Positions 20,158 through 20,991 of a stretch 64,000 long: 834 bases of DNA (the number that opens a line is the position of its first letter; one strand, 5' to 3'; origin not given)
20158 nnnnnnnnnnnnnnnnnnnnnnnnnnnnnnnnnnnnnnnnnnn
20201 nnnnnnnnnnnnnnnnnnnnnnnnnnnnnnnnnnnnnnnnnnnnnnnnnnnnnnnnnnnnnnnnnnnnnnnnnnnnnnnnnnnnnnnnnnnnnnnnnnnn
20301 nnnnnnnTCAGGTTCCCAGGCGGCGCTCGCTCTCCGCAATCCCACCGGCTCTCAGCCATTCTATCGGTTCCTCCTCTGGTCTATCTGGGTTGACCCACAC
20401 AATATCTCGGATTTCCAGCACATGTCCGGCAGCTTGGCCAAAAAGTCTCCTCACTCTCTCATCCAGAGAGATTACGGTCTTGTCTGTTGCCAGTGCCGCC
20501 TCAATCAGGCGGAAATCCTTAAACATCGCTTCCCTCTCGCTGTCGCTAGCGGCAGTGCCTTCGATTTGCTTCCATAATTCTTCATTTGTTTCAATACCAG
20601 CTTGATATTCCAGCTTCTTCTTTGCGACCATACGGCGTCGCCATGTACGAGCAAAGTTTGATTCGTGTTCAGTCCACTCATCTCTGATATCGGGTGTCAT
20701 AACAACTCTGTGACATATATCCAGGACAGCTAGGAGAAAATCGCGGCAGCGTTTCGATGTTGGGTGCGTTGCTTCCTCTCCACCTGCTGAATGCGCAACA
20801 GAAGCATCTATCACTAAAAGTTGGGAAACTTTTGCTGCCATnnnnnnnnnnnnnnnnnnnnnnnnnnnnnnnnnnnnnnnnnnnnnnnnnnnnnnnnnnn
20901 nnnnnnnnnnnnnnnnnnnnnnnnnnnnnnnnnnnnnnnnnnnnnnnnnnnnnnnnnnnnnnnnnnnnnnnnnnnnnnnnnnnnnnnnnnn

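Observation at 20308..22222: Translationally coupled ATPase + PIN-like cassette in a strongly AT-rich island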

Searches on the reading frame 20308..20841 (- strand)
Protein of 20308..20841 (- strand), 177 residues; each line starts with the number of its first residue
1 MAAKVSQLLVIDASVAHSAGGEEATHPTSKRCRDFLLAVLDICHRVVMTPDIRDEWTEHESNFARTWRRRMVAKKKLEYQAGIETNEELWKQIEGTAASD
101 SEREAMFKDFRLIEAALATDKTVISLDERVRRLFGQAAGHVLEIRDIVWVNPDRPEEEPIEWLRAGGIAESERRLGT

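Call 3: search_protein_families(library=pfam, proteins=[window:20308-20841:-], max_evalue=1)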
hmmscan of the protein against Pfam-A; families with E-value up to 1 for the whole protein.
window:20308-20841:- (177 aa): 3 families
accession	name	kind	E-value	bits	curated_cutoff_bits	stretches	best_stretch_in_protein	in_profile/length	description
PF08463.15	EcoEI_R_C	-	0.025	15.1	24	1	83-164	46-110/163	EcoEI R protein C-terminal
PF04632.18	FUSC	-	0.1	11.6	30.9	1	5-128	194-321/660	Fusaric acid resistance protein family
PF06336.17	Corona_5a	-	0.23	11.9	27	1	32-50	42-60/64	Coronavirus 5a protein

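Call 4: search_protein_families(library=padloc, proteins=[window:20308-20841:-], max_evalue=1)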
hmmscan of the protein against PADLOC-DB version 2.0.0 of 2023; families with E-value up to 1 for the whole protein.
window:20308-20841:- (177 aa): 0 families

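Call 5: search_protein_families(library=ncbifam, proteins=[window:20308-20841:-], max_evalue=1)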
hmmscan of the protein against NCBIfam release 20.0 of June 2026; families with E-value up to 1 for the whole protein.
window:20308-20841:- (177 aa): 1 family
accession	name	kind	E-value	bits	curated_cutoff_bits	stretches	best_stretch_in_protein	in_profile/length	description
NF005936.0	PRK07979.1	equivalog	0.11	10.8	1080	0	32-108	327-402/574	acetolactate synthase 3 large subunit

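Call 6: find_homologous_proteins(query=window:20308-20841:-, max_evalue=0.001)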
Query window:20308-20841:- (177 aa): 333 proteins with E <= 0.001 among 525 candidates; the best 120 are listed.
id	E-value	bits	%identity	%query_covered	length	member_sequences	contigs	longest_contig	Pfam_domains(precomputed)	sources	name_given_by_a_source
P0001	1.2e-100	352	91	99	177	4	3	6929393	-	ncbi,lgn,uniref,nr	ncbi:hypothetical protein [Kamptonema formosum]|uniref:hypothetical protein n=1 Tax=Kamptonema formo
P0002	7.2e-92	323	91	92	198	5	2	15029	-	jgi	jgi:hypothetical protein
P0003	3.7e-73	263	94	73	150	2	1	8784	-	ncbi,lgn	-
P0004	8.7e-72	258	69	100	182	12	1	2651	-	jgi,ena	-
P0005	9.9e-72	258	68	100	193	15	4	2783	-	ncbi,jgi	jgi:hypothetical protein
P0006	2.7e-71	256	69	100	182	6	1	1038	-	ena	-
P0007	4.4e-71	256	67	100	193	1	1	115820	-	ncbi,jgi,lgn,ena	jgi:hypothetical protein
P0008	1.9e-70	254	67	100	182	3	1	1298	-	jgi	jgi:hypothetical protein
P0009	1.7e-68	247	68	100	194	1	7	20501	-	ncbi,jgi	jgi:hypothetical protein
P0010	2.5e-68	247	68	99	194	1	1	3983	-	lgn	-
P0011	8.2e-68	245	65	100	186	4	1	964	-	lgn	-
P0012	1.7e-67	244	66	100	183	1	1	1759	-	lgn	-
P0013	4.4e-67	243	65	99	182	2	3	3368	-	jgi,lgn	jgi:hypothetical protein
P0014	1.5e-66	241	67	100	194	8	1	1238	-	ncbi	-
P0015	4.7e-66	239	66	99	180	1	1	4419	-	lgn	-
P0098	3.6e-53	198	54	99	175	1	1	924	-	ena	-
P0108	5.7e-52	194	54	97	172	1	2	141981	-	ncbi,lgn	ncbi:MAG: hypothetical protein AB1611_02430 [bacterium]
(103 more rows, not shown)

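Call 7: search_protein_families(library=phrogs, proteins=[window:20308-20841:-], max_evalue=1)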
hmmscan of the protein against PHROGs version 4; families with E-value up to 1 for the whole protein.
window:20308-20841:- (177 aa): 1 family
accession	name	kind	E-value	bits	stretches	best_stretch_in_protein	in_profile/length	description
phrog_1526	-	unknown function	0.053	14.9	1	104-140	18-56/89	-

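Call 8: search_solved_structures(query=window:20308-20841:-, max_evalue=10)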
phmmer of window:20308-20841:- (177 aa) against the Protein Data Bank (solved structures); distinct sequences matched with E-value up to 10: 14.
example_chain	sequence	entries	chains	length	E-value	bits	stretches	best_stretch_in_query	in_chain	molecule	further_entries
1bi7_B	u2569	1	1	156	0.026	17.2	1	2-74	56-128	MULTIPLE TUMOR SUPPRESSOR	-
1a5e_A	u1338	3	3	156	0.032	17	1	2-74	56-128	TUMOR SUPPRESSOR P16INK4A | CYCLIN-DEPENDENT KINASE 4 INHIBITOR A (P16INK4A)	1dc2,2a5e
7ozt_BBB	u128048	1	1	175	0.042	16.6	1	2-74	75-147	Cyclin-dependent kinase inhibitor 2A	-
7dww_B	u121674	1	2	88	0.085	15.6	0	120-147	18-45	msDPBB_sym2 protein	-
9c1w_A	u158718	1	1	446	0.11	15.2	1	47-114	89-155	RAC-beta serine/threonine-protein kinase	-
2i7a_A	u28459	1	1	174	0.19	14.4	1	40-96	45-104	Calpain 13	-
1n1j_B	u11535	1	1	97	0.51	13.1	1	103-137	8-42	NF-YC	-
7abb_A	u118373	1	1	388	0.53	13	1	34-109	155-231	SalCYP truncation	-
6qmp_C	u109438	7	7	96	0.53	13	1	103-137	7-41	Nuclear transcription factor Y subunit gamma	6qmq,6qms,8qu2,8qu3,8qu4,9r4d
7aba_A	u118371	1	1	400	0.56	12.9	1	34-109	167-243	SalCYP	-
7aba_B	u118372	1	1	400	0.56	12.9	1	34-109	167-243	SalCYP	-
4awl_C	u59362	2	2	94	0.57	12.9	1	103-137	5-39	NUCLEAR TRANSCRIPTION FACTOR Y SUBUNIT GAMMA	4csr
8q61_A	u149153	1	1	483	0.88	12.3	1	47-114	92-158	RAC-beta serine/threonine-protein kinase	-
1d9s_A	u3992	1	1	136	0.96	12.2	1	2-73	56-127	CYCLIN-DEPENDENT KINASE 4 INHIBITOR B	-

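Call 11: find_related_loci(query=A1, collection=genome_contigs, flank=8000)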
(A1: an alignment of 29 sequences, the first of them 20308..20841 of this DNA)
Query A1 (177 aa) in genome_contigs; peptide patterns used: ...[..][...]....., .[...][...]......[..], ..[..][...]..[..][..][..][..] (x = any residue, [..] = any of these).
305 stretches matched a pattern; 194 encode a relative of the query (tblastn E <= 1e-3); the best 80 are kept; 80 distinct loci.
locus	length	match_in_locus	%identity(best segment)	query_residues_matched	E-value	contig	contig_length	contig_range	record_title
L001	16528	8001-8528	91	1-176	2e-105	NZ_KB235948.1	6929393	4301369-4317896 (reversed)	Oscillatoria sp. PCC 10802 Osc10802DRAFT_Contig7.7, whole genome shotgun sequence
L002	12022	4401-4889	88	1-163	1e-93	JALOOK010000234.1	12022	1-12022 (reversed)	MAG: Oscillatoria sp. Prado101 scaffold_13754, whole genome shotgun sequence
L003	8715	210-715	90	10-177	4e-85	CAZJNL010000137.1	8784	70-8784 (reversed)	MAG TPA_asm: uncultured Oscillatoria sp. isolate SRP220891_co5_255 genome assembly, contig: NODE_6454_length_8784_cov_6.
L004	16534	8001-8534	67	1-177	1e-77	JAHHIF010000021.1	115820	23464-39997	MAG: Symplocastrum torsivum CPER-KK1 scaffold_124_c1, whole genome shotgun sequence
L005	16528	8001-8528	64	1-176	2e-73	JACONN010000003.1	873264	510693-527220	MAG: Hormoscilla sp. GM7CHS1pb tig00001524, whole genome shotgun sequence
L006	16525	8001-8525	66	1-176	1e-71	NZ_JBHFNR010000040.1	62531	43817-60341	Floridaenema flaviceps BLCC-F50 bin2.fa-40, whole genome shotgun sequence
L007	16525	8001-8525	66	1-176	2e-71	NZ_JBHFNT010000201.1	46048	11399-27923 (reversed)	Floridaenema evergladense BLCC-F167 bin1.fa-201, whole genome shotgun sequence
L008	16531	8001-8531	64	2-177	2e-71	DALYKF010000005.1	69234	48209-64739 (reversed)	MAG TPA_asm: Coleofasciculaceae cyanobacterium CTOTU46641 NODE_5_length_69234_cov_17.191012, whole genome shotgun sequen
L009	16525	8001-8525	64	1-176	7e-70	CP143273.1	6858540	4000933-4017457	MAG: Phormidium sp. isolate R1S1 chromosome, complete genome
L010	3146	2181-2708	63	1-177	4e-70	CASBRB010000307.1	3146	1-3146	MAG: uncultured cyanobacterium isolate PMM_0019 genome assembly, contig: PMM_0019_000000000307, whole genome shotgun seq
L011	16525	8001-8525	64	1-176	2e-69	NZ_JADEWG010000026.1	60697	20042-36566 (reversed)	[Phormidium] sp. LEGE 05292 NODE_26_length_60697_cov_21.4996, whole genome shotgun sequence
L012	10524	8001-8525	62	1-176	2e-67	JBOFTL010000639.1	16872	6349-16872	MAG: Microcoleus sp. isolate WFFMC_MAG_631 k139_81884_flag=1_multi=6.9928_len=16872, whole genome shotgun sequence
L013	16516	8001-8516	62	5-175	3e-67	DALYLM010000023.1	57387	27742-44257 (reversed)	MAG TPA_asm: Coleofasciculaceae cyanobacterium CTOTU46674 NODE_30_length_57387_cov_24.324426, whole genome shotgun seque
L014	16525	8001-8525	61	1-176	3e-67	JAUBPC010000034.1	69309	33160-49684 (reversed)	Microcoleus sp. SVA1_B3 NODE_82_length_69309_cov_51.993399, whole genome shotgun sequence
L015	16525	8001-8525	61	1-176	1e-66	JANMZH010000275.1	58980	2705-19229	MAG: Microcoleus sp. OTE_8_concoct_300 OTE_8_k141_2753752, whole genome shotgun sequence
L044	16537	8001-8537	59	1-175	5e-60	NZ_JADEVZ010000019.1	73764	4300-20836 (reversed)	Dolichospermum sp. LEGE 00240 NODE_18_length_73764_cov_16.6006, whole genome shotgun sequence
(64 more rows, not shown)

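Call 18: predict_structure(alignment_id=A1)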
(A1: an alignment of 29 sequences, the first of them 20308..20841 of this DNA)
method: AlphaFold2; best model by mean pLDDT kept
length: 177 residues; sequences in the alignment: 29
mean_pLDDT: 92.2   pTM: 0.86
mean pLDDT of the five models: 92.2, 91.5, 91.1, 91.1, 90.3
residues with pLDDT >= 90: 153; 70-90: 18; 50-70: 4; < 50: 2
segments of 3 or more residues with pLDDT < 50: none
pLDDT, mean of each block of 10 residues (from residue 1): 72 95 93 96 93 93 95 95 90 93 92 94 95 95 95 94 90 87
secondary structure, 60 per line:
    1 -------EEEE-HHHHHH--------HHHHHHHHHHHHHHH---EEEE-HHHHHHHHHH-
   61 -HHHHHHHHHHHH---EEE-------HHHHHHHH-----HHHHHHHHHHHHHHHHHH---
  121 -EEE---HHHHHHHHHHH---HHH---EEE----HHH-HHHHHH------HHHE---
elements in order: E8-11 H13-18 H27-41 E45-48 H50-59 H62-73 E77-79 H87-94 H100-117 E122-124 H128-138 E148-150 H159-164

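Call 25: search_solved_structures(query=A1, max_evalue=10, show_alignments=3)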
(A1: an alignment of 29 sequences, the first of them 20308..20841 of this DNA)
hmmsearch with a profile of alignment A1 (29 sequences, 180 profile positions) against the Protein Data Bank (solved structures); distinct sequences matched with E-value up to 10: 9.
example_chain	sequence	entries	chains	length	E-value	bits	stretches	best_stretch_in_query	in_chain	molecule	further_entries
1sf8_A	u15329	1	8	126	0.22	14.2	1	106-158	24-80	Chaperone protein htpG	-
6cdb_A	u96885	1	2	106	0.22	14.2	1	90-140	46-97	ArsR family transcriptional regulator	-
7soo_A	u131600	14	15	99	0.38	13.4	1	97-132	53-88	Isoform 2 of La-related protein 1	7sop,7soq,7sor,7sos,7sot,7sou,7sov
6cda_A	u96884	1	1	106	0.4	13.3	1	90-140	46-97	ArsR family transcriptional regulator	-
2kjb_A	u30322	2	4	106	0.47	13.1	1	90-140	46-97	CzrA protein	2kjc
1r1u_A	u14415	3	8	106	0.48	13.1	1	90-140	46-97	repressor protein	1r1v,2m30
3eur_A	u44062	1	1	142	0.62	12.7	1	53-71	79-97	uncharacterized protein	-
8oxu_A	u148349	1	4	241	1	12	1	69-127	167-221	ATP-dependent molecular chaperone HSP82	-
2iop_A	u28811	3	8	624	1.6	11.4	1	105-156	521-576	Chaperone protein htpG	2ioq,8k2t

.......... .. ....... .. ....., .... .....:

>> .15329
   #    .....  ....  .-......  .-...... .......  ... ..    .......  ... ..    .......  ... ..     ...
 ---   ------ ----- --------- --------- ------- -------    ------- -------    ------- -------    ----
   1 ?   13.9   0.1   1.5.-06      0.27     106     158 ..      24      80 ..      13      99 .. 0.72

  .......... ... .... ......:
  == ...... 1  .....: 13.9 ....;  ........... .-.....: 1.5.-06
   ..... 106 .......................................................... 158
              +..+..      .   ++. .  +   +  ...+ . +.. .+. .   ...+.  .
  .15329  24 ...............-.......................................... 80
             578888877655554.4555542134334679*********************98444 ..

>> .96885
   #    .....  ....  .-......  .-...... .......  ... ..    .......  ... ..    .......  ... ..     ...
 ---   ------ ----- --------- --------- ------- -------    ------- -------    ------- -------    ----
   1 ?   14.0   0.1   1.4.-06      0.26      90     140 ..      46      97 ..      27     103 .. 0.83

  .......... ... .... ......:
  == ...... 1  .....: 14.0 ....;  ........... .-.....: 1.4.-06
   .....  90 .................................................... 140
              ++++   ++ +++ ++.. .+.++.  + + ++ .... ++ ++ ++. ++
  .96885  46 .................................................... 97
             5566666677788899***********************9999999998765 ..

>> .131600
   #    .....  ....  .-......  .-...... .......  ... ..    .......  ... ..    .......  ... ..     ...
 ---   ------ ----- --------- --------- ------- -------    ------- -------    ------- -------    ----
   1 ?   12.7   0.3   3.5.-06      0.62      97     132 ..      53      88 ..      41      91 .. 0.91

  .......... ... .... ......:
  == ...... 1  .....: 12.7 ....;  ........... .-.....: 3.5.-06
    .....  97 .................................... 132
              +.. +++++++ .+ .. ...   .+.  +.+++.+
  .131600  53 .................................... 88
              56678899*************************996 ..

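Call 27: search_protein_families(library=pfam, alignment_id=A1, max_evalue=10)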
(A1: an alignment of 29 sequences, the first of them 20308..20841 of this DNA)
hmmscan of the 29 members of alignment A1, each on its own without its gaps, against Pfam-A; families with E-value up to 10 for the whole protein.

A. member 1, window:20308-20841:- (177 aa): 3 families
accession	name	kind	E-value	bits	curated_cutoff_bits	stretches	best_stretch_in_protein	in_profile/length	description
PF08463.15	EcoEI_R_C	-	0.025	15.1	24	1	83-164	46-110/163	EcoEI R protein C-terminal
PF04632.18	FUSC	-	0.1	11.6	30.9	1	5-128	194-321/660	Fusaric acid resistance protein family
PF06336.17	Corona_5a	-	0.23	11.9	27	1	32-50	42-60/64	Coronavirus 5a protein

B. families by the number of members that match (of 29 scanned): 25 families
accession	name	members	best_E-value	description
PF06336.17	Corona_5a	6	0.12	Coronavirus 5a protein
PF08463.15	EcoEI_R_C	3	0.025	EcoEI R protein C-terminal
PF24075.1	DUF7367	2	0.0074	Domain of unknown function (DUF7367)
PF07870.16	DUF1657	2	0.014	Protein of unknown function (DUF1657)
PF10223.15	Menorin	2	0.018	Menorin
PF20411.3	DUF6697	2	0.051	Domain of unknown function (DUF6697)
PF04632.18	FUSC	2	0.1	Fusaric acid resistance protein family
PF24538.1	DUF7599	1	0.012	Domain of unknown function (DUF7599)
PF17645.6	Amdase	1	0.035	Arylmalonate decarboxylase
PF20410.3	X-Tfes_XVIPCD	1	0.037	X-Tfes, XVIPCD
PF09692.15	Arb1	1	0.047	Argonaute siRNA chaperone (ARC) complex subunit Arb1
PF13728.12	TraF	1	0.054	F plasmid transfer operon protein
PF21873.2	Thioredoxin_17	1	0.076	Thioredoxin-like domain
PF25802.1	WWC1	1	0.096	WWC1-like, helical hairpin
PF22299.1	BRISC_FAM175B_helical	1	0.1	BRISC complex subunit FAM175B, helical domain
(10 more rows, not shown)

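Call 30: fold_search(model_id=the predicted structure, library=pdb)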
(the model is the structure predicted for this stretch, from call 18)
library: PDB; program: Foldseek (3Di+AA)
matches with E <= 10: 853; with E <= 0.001: 0
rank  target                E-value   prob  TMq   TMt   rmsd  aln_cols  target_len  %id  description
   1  7vwo_A                3.2e-03  1.00  0.53  0.64   4.9       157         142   16  TA complex from Mycobacterium tuberculosis (released 2022-11-16)
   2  2fe1                  1.4e-02  1.00  0.43  0.55   5.4       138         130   12  Crystal Structure of PAE0151 from Pyrobaculum aerophilum (released 2005-12-27)
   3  7cs7_B                2.2e-02  0.57  0.32  0.23  12.3       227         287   12  IiPLR1 with NADP+ and (+)secoisolariciresinol (released 2021-06-09)
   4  2lcq_MODEL_1_A        2.6e-02  0.98  0.38  0.41   6.2       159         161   14  Solution structure of the endonuclease Nob1 from P.horikoshii (released 2011-12-14)
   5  7og5_A                2.8e-02  0.99  0.51  0.56   5.7       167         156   14  RNA-free Ribonuclease P from Halorhodospira halophila (released 2021-07-07)
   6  7bjz_A                2.8e-02  0.75  0.31  0.19  10.2       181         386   13  GLUCOSE ISOMERASE S171W in H32 (released 2021-06-16)
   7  7og5_J                3.1e-02  0.99  0.49  0.52   6.3       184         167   16  RNA-free Ribonuclease P from Halorhodospira halophila (released 2021-07-07)
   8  7e8j_B                3.3e-02  0.94  0.44  0.42  11.6       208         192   12  Crystal structure of Proteinaceous RNase P (PRORP) from Thermococcus celer (released 2022-03-02)
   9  1xif                  3.3e-02  0.69  0.30  0.18  10.6       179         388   13  MODES OF BINDING SUBSTRATES AND THEIR ANALOGUES TO THE ENZYME D-XYLOSE ISOMERASE (released 1994-06-22)
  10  7e8k_D                4.1e-02  0.95  0.46  0.42   8.0       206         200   16  Crystal structure of Proteinaceous RNase P (PRORP) from Planctomycetes bacterium GWF2_40_8 (released 2022-03-02)
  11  1y82_B                4.3e-02  0.99  0.52  0.61   5.2       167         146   12  Conserved hypothetical protein Pfu-367848-001 from Pyrococcus furiosus (released 2005-01-25)
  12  1muw                  4.3e-02  0.69  0.31  0.19  10.3       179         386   14  The 0.86 Angstrom Structure of Xylose Isomerase (released 2002-11-06)
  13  1gw9                  4.3e-02  0.66  0.30  0.18  10.6       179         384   13  Tri-iodide derivative of Xylose Isomerase from Streptomyces Rubiginosus (released 2002-06-06)
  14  8ssf_A                4.6e-02  0.99  0.53  0.54   5.2       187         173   13  Minimal protein-only/RNA-free Ribonuclease P from Hydrogenobacter thermophilus (released 2023-10-18)
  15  4hhm_A                4.6e-02  0.57  0.29  0.17  10.6       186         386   13  Crystal structure of a mutant, G219A, of Glucose Isomerase from Streptomyces sp. SK (released 2013-03-27)
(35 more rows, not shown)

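Call 48: search_protein_representatives(alignment_id=A1)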
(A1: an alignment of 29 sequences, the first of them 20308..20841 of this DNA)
Query: 29 sequences, 180 profile positions. Proteins with E-value up to 0.001 (for the whole library): 2269; up to 1e-10: 1955; up to 1e-30: 858. The best 150 are listed.
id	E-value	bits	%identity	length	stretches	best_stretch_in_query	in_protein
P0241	7.6e-79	279.6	-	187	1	1-179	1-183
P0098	1.0e-74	266.2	-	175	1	1-176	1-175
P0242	5.4e-72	257.3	-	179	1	2-176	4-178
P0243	5.3e-70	250.8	-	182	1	1-177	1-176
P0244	7.9e-70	250.3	-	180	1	1-178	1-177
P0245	3.9e-68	244.7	-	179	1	1-178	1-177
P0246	8.9e-66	237.1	-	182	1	2-178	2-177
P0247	1.9e-65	236.0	-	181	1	1-177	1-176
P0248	1.5e-63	229.8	-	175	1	1-176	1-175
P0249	1.5e-63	229.8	-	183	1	5-178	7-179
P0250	4.1e-63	228.4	-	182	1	1-177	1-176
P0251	1.1e-62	226.9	-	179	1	1-176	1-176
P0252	2.3e-62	226.0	-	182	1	1-178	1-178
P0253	4.0e-62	225.2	-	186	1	1-179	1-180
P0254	5.7e-62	224.7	-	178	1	6-178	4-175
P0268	9.5e-59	214.2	-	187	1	2-176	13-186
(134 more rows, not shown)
